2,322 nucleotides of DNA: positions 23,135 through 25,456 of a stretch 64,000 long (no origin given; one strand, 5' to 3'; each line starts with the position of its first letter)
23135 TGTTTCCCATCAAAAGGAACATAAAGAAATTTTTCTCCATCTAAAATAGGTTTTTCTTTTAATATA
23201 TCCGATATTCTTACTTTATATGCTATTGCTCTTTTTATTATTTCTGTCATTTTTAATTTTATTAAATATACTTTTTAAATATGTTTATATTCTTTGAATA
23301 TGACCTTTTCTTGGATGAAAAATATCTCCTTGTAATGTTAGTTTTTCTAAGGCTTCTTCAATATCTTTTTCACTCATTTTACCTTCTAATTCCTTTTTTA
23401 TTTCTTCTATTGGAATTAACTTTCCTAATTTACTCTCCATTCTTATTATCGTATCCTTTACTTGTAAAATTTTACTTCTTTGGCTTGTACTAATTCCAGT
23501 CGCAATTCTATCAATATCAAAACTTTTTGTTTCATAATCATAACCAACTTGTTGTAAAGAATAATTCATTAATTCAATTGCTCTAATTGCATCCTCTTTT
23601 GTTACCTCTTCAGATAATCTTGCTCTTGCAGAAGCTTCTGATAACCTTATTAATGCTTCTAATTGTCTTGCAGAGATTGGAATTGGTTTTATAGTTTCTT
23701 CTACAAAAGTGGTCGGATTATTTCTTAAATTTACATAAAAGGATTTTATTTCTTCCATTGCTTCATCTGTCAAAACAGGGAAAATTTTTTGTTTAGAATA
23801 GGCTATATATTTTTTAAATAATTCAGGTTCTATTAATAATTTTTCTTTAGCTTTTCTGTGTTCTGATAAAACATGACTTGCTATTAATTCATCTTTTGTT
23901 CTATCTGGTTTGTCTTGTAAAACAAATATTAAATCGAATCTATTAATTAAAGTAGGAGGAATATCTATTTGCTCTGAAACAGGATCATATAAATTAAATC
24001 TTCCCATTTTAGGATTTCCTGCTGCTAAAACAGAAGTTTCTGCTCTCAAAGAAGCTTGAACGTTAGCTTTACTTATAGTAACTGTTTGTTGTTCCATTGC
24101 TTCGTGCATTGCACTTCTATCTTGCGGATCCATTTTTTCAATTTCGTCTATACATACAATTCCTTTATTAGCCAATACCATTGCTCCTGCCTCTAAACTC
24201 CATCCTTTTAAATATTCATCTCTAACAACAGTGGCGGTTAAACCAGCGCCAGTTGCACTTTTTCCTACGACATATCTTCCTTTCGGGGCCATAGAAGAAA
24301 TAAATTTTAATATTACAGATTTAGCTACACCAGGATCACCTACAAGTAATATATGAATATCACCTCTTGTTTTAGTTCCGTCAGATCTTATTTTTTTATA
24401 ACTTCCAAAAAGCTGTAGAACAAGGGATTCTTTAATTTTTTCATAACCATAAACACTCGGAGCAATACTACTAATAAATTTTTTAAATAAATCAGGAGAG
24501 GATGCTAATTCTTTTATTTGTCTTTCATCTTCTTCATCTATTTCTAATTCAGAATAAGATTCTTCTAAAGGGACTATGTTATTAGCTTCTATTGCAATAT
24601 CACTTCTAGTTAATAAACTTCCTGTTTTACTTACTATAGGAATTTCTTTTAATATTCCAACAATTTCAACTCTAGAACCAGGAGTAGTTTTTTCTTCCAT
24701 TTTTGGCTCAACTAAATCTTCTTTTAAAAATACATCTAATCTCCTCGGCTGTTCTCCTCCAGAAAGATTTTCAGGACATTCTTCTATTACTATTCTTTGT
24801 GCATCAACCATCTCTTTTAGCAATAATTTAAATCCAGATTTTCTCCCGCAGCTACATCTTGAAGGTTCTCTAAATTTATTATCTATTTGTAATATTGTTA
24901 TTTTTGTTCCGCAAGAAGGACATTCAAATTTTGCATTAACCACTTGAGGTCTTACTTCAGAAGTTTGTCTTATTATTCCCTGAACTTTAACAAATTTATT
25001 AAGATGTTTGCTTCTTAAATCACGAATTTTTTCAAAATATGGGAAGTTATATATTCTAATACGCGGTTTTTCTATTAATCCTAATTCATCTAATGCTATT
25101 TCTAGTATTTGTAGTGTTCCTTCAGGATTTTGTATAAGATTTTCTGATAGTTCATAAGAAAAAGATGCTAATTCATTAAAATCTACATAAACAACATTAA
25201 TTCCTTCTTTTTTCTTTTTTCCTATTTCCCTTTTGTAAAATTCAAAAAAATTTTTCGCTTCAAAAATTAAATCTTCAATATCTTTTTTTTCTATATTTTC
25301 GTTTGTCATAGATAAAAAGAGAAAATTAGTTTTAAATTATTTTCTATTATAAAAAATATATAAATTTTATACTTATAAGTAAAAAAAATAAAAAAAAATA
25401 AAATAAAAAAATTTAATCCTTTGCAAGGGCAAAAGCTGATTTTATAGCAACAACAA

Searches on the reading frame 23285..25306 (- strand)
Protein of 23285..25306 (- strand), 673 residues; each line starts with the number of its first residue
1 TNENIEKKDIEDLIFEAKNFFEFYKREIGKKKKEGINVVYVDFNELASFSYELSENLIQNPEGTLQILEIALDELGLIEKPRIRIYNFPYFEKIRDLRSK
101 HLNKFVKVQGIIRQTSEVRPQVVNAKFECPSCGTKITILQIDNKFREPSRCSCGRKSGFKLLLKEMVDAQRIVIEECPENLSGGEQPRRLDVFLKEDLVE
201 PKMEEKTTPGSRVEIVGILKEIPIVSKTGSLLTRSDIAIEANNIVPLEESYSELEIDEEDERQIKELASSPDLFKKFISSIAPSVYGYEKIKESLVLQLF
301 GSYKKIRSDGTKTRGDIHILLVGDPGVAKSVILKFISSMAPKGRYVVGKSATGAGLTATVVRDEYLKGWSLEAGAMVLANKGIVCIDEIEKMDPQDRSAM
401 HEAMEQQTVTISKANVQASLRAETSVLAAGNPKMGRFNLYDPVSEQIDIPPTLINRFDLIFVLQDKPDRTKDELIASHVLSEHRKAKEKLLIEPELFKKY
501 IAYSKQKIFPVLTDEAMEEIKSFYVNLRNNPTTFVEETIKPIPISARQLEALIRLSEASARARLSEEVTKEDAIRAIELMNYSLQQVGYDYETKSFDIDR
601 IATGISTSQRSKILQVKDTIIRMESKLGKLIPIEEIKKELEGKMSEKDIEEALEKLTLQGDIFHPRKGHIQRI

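Call 43: search_protein_families(library=pfam, proteins=[window:23285-25306:-], max_evalue=0.001)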
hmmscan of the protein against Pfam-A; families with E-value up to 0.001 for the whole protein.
window:23285-25306:- (673 aa): 8 families
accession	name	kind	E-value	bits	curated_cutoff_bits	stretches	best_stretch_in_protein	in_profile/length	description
PF00493.29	MCM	-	4.7e-91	304.3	23.3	1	261-483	2-224/224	MCM P-loop domain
PF17207.9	MCM_OB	-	7e-28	97.3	24.8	1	93-222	1-125/126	MCM OB domain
PF17855.7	MCM_lid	-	8.8e-28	97.1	27.4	1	495-583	1-86/87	MCM AAA-lid domain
PF01078.27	Mg_chelatase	-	1.5e-09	38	20.3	1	370-432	96-158/207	Magnesium chelatase, subunit ChlI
PF07726.17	AAA_3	-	1.2e-08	35.4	27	1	318-439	1-121/131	ATPase family associated with various cellular activities (AAA)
PF14551.11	MCM_N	-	1.1e-06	29.4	24.9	1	19-75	16-72/95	MCM N-terminal domain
PF07728.20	AAA_5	-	1.6e-06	28.6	22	1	318-435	1-126/139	AAA domain (dynein-related subfamily)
PF00158.32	Sigma54_activat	-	0.00088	19.4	20.2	0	315-431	21-142/168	Sigma-54 interaction domain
